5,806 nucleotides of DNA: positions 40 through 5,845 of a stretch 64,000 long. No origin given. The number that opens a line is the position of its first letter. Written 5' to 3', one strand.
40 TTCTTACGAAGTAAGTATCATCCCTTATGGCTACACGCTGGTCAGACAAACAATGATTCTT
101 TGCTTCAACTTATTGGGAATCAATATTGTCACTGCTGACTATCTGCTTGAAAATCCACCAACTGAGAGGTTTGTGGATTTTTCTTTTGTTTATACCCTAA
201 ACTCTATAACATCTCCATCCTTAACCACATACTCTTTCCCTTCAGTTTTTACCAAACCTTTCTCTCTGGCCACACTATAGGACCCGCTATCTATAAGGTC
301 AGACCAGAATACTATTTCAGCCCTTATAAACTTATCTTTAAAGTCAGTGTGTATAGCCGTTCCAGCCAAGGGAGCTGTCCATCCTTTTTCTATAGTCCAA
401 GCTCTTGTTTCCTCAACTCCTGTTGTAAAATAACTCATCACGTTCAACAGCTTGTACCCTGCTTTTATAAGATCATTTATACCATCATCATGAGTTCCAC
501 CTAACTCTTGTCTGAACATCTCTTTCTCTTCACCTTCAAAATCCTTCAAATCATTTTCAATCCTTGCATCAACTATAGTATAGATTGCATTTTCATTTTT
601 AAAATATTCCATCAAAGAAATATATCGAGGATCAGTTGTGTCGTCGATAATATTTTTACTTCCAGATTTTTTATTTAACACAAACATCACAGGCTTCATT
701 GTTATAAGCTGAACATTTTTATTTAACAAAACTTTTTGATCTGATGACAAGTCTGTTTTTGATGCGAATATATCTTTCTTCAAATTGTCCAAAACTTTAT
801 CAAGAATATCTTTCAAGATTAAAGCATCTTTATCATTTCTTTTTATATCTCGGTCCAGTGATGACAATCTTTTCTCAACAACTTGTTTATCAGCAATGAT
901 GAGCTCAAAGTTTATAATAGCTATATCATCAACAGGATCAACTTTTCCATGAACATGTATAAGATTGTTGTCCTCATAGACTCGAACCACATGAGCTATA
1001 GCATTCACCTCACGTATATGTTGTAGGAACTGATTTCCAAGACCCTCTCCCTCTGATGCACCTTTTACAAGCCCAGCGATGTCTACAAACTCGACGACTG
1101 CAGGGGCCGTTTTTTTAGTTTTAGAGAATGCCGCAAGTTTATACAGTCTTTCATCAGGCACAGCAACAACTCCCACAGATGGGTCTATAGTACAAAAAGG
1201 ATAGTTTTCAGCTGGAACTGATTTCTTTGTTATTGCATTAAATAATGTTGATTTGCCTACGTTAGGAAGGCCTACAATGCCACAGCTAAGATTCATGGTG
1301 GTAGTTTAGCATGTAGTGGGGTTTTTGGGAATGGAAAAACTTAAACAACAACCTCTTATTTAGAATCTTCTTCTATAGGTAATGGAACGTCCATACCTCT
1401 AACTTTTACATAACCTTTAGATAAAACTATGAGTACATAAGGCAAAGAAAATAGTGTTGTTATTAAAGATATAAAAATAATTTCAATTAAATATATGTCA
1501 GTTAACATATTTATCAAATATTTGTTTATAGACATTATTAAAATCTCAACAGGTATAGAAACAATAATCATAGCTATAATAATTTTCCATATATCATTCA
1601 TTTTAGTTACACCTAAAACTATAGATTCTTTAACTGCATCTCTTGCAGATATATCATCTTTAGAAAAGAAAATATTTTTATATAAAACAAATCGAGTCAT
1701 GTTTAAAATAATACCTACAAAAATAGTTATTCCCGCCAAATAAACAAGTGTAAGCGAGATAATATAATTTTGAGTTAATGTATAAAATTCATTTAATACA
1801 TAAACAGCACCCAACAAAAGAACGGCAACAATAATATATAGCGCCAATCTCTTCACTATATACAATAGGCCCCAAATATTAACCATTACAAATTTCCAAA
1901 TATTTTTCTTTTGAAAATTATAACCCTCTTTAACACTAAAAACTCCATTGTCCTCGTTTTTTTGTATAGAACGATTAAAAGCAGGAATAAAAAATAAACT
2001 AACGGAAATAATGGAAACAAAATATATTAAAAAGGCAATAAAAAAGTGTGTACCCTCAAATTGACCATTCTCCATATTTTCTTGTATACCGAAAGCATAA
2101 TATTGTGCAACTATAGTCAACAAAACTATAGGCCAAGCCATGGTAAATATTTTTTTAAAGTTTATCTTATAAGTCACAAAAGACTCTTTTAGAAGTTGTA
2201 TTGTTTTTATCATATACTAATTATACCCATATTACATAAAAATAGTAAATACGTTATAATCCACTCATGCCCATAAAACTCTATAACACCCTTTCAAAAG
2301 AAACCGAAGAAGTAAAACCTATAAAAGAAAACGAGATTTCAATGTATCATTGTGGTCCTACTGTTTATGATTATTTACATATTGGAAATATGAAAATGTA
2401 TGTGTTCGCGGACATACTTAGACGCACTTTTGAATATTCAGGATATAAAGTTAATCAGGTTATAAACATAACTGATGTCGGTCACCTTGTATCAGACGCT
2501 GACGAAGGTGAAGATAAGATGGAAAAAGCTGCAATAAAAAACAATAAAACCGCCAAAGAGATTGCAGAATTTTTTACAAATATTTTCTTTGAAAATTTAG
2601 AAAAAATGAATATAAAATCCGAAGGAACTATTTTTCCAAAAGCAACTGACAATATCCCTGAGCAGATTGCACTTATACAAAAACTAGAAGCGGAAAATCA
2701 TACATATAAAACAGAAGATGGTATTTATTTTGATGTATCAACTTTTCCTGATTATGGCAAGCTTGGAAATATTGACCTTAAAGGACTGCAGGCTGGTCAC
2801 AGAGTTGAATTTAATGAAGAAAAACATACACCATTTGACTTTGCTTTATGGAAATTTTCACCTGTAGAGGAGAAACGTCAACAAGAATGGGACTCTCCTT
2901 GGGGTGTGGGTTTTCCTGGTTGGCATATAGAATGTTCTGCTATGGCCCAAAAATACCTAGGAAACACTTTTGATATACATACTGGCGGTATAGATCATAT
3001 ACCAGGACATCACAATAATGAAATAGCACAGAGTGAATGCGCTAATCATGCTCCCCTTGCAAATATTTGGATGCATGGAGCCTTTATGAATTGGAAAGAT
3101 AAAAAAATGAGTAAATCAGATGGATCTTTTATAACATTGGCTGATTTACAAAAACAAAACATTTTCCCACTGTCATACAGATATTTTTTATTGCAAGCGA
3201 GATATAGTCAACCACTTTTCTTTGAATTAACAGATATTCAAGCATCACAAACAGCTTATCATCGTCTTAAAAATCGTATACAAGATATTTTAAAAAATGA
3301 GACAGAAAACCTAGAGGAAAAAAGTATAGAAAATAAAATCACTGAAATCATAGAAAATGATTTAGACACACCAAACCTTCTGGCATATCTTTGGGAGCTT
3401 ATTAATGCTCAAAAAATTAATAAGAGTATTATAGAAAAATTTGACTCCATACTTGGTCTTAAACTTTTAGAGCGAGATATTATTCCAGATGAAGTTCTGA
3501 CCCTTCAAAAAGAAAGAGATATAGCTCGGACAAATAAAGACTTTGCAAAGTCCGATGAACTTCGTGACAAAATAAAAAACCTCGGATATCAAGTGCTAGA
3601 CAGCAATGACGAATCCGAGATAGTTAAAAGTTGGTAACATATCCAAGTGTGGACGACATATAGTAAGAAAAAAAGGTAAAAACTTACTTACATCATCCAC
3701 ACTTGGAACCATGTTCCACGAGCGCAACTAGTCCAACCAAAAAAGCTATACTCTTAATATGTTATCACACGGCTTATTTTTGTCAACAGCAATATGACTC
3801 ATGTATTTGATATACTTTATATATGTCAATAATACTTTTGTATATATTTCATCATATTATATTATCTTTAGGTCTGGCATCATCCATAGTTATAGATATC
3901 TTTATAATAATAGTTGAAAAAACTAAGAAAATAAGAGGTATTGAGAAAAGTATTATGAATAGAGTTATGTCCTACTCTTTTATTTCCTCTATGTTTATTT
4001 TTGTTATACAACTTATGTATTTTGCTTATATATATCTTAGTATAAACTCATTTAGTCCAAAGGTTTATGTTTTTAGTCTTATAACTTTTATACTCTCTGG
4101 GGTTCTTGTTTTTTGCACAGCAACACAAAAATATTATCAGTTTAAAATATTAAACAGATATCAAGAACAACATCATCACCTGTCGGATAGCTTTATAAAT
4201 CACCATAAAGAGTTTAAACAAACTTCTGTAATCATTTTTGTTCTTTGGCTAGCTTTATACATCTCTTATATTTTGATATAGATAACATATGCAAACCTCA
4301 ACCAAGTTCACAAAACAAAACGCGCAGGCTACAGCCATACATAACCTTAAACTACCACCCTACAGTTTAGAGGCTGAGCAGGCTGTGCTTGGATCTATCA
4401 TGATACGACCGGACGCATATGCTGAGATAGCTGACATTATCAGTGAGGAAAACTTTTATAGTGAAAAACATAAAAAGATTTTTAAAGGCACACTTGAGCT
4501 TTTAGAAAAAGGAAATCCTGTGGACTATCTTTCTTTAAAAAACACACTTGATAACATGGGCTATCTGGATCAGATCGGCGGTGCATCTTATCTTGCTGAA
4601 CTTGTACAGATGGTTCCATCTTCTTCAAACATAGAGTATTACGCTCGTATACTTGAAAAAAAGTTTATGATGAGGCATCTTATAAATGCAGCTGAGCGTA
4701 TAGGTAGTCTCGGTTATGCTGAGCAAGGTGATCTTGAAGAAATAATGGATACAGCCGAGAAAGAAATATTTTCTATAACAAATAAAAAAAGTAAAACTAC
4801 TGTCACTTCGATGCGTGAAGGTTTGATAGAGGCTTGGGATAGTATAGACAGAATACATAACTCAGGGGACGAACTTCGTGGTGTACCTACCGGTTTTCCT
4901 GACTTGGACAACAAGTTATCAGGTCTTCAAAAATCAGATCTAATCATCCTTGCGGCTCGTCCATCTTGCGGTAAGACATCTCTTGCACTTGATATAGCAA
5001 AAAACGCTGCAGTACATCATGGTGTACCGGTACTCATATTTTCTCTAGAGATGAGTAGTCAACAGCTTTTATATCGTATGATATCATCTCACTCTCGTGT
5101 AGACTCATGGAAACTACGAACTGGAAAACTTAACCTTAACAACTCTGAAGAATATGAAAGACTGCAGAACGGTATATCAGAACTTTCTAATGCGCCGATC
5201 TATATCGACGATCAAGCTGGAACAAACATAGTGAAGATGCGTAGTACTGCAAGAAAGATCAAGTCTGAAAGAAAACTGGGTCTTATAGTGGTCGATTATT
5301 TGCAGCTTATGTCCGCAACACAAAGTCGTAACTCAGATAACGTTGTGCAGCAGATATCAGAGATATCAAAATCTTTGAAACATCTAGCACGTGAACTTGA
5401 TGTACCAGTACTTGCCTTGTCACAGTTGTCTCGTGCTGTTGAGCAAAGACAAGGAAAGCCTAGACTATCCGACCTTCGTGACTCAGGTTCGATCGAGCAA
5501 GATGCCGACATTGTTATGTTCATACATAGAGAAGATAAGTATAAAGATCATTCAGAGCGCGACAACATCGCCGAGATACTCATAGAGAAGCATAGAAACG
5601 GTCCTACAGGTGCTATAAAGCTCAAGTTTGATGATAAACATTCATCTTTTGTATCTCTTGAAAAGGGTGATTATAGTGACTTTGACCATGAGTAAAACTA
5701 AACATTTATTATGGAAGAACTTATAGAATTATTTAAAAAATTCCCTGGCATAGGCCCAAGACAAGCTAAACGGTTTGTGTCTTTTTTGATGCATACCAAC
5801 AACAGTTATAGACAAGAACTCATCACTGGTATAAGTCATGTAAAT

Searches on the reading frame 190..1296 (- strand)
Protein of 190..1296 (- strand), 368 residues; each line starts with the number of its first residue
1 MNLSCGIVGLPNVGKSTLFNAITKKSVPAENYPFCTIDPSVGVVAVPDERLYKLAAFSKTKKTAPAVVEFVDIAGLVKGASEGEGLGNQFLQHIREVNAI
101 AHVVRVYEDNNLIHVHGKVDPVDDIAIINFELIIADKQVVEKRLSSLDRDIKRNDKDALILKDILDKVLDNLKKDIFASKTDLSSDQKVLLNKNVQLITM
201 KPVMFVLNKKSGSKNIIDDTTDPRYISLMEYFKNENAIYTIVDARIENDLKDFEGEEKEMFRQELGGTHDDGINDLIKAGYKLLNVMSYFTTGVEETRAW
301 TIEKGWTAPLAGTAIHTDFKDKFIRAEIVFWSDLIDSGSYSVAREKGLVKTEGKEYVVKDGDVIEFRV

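Call 14: search_protein_families(library=pfam, proteins=[window:190-1296:-], max_evalue=0.001)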
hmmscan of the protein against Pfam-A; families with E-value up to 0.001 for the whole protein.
window:190-1296:- (368 aa): 3 families
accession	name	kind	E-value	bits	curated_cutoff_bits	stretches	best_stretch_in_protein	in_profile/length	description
PF06071.19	YchF-GTPase_C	-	5e-31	107.1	27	1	287-368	2-83/84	Protein of unknown function (DUF933)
PF01926.29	MMR_HSR1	-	4.1e-22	78.9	21.9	1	5-110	2-86/113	50S ribosome-binding GTPase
PF02421.24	FeoB_N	-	2.7e-07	30.7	27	1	6-48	4-46/156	Ferrous iron transport protein B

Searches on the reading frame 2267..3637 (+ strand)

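Call 14: search_protein_families(library=pfam, proteins=[window:2267-3637:+], max_evalue=0.001)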
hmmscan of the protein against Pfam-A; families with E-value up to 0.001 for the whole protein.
window:2267-3637:+ (456 aa): 5 families
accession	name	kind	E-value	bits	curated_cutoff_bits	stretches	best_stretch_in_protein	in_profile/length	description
PF01406.26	tRNA-synt_1e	-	5e-91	305.7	27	1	16-327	2-299/301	tRNA synthetases class I (C) catalytic domain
PF09334.17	tRNA-synt_1g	-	2.1e-10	40.4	20.1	2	35-158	12-125/391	tRNA synthetases class I (M)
PF01921.24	tRNA-synt_1f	-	2.1e-08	33.9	27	1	239-361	239-356/360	tRNA synthetases class I (K)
PF00133.28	tRNA-synt_1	-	3.6e-05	23.1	22.7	0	235-298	329-393/414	tRNA synthetases class I (I, L, M and V)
PF23493.1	CysS_C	-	0.00022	21.7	23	1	406-449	4-47/51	Cysteinyl-tRNA ligase anticodon binding domain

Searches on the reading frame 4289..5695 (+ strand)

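Call 14: search_protein_families(library=pfam, proteins=[window:4289-5695:+], max_evalue=0.001)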
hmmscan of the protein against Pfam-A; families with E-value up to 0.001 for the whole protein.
window:4289-5695:+ (468 aa): 4 families
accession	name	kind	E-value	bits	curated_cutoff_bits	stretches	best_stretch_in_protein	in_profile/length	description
PF03796.21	DnaB_C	-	5.9e-103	344.1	27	1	198-455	1-254/255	DnaB-like helicase C terminal domain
PF00772.26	DnaB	-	5.9e-35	119.9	23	1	23-123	2-102/103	DnaB-like helicase N terminal domain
PF13481.12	AAA_25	-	8.4e-12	45.6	27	1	212-380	28-190/195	AAA domain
PF06745.19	ATPase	-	2.6e-07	30.7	26.6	1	199-365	1-153/231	KaiC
